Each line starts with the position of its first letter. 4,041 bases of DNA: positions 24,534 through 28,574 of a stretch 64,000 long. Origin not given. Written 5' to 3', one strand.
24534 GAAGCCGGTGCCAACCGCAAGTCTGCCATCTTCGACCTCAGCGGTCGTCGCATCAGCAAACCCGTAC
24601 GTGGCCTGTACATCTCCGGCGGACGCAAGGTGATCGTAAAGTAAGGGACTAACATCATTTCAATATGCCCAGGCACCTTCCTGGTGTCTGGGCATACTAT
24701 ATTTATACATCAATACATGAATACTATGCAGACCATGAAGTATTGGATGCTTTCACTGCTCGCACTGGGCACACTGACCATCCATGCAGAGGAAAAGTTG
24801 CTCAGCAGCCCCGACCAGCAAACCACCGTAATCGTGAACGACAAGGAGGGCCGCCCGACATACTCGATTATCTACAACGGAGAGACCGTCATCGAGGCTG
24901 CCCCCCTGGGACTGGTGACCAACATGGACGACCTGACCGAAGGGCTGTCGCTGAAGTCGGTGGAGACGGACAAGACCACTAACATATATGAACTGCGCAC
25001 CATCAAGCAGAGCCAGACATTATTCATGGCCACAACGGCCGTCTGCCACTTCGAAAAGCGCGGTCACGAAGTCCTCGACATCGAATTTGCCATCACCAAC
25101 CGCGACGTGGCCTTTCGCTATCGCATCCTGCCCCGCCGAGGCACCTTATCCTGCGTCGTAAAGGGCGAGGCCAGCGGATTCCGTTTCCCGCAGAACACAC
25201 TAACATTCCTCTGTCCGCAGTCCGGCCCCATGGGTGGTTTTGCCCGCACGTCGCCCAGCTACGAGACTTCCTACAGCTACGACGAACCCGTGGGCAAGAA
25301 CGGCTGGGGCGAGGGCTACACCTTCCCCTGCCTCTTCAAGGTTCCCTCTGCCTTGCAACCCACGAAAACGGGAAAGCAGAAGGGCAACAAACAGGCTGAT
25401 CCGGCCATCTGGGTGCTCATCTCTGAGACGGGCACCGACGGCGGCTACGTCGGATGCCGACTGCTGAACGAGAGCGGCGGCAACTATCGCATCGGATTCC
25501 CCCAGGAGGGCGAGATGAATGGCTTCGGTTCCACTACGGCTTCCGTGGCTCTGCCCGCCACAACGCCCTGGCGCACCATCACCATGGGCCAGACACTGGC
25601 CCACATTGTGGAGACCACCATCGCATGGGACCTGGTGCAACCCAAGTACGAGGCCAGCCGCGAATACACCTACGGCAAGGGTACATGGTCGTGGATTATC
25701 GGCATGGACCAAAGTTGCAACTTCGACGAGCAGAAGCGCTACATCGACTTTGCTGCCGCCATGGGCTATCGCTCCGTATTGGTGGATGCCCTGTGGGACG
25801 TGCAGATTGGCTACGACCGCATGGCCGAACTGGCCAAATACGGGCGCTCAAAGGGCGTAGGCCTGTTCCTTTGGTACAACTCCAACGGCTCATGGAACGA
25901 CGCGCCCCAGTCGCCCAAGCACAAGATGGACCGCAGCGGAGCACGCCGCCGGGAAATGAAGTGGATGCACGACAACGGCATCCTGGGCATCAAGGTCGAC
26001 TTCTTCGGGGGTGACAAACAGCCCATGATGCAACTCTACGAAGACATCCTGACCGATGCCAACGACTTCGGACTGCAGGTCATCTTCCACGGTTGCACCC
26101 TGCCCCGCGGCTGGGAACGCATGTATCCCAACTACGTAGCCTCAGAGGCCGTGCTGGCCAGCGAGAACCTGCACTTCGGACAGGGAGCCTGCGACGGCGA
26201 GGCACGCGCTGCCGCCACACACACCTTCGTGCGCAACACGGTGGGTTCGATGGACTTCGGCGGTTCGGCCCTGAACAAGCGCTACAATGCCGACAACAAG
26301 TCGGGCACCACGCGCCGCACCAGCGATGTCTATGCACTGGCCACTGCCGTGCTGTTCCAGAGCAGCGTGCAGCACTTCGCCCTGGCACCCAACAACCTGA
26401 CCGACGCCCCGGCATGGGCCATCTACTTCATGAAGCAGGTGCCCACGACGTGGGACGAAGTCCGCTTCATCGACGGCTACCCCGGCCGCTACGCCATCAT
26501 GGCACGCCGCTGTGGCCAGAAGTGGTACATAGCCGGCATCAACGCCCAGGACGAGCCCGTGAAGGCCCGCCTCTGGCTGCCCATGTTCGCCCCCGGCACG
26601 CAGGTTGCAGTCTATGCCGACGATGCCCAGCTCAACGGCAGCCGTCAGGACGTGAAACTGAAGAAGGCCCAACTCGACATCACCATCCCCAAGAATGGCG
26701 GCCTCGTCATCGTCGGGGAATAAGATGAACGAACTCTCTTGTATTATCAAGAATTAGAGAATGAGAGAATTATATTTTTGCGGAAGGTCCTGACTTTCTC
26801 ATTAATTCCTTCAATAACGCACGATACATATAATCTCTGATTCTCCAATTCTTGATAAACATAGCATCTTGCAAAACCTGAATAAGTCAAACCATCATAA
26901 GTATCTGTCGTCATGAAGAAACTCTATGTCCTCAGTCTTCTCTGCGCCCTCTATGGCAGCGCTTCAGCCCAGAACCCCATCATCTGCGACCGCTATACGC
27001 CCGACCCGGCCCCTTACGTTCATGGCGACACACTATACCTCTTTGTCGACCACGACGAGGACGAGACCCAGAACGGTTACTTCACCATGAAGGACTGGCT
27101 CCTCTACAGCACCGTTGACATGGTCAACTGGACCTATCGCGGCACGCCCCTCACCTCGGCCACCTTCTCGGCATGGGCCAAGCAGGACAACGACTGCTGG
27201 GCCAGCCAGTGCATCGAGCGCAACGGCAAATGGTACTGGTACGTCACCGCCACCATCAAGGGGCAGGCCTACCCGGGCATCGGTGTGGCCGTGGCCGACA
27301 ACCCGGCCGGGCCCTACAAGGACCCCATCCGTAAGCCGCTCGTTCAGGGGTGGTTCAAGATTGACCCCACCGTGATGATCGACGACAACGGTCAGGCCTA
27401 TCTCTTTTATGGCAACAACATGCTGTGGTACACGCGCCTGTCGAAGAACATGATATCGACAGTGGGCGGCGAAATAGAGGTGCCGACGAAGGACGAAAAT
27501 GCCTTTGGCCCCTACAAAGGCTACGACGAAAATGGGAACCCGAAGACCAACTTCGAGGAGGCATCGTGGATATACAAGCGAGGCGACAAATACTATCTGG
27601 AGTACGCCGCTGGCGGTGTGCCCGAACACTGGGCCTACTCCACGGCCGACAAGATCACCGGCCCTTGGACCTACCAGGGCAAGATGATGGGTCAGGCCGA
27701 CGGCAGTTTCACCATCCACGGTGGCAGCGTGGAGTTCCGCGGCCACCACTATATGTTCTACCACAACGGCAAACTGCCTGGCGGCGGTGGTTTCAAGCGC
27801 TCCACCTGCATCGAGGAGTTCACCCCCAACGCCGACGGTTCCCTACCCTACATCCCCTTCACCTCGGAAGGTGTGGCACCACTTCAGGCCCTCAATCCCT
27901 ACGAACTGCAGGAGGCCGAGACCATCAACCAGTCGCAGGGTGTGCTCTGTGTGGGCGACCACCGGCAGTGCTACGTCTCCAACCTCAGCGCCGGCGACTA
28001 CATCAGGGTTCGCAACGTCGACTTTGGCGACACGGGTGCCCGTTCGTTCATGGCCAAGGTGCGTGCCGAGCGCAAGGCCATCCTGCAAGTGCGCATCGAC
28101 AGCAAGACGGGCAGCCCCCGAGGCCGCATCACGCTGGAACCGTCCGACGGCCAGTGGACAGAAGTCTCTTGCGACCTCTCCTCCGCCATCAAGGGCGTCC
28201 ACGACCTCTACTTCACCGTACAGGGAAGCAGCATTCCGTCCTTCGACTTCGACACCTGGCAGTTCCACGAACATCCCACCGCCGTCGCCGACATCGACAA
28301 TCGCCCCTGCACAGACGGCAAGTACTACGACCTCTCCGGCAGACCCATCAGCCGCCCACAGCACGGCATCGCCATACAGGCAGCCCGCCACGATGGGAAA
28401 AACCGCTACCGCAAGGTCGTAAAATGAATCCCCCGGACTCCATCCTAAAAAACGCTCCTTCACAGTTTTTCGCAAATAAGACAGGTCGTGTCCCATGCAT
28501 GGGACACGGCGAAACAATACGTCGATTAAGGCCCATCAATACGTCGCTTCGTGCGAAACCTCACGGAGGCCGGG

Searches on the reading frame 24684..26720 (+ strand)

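Call 9: search_protein_families(library=pfam, proteins=[window:24684-26720:+], max_evalue=0.001)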
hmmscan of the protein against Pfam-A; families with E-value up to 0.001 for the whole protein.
window:24684-26720:+ (679 aa): 3 families
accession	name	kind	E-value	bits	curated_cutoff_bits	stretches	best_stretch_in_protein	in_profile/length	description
PF10566.15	Glyco_hydro_97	-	5.8e-65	219.9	32.5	1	331-587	8-275/275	Glycoside hydrolase 97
PF14508.12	GH97_N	-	6.3e-43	147.3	25.3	1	40-320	1-229/229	Glycosyl-hydrolase 97 N-terminal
PF14509.12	GH97_C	-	1.1e-15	58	25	1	589-676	1-94/97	Glycosyl-hydrolase 97 C-terminal, oligomerisation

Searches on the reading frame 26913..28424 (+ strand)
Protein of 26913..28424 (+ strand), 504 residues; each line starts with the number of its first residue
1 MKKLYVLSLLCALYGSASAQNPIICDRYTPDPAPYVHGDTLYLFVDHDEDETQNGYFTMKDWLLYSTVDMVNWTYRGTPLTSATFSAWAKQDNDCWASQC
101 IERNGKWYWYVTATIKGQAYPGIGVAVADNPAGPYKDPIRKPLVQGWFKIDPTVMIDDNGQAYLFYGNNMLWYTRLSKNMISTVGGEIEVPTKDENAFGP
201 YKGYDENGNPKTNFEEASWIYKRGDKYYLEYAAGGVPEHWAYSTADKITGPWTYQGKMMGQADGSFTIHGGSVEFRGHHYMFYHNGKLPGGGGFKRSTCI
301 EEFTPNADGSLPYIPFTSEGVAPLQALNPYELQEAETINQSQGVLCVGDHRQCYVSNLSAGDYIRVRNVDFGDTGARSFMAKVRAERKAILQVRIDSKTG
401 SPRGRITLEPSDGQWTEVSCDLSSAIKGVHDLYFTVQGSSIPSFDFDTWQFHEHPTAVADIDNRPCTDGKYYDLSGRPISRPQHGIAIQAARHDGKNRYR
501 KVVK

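Call 9: search_protein_families(library=pfam, proteins=[window:26913-28424:+], max_evalue=0.001)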
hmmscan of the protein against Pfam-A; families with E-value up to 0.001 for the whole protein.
window:26913-28424:+ (504 aa): 2 families
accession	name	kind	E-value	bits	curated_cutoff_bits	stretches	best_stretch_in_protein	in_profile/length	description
PF04616.20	Glyco_hydro_43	-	1.3e-45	156.5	32.2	1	20-309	2-286/288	Glycosyl hydrolases family 43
PF03422.21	CBM_6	-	1.2e-19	71.3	28.9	1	334-452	1-124/125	Carbohydrate binding module (family 6)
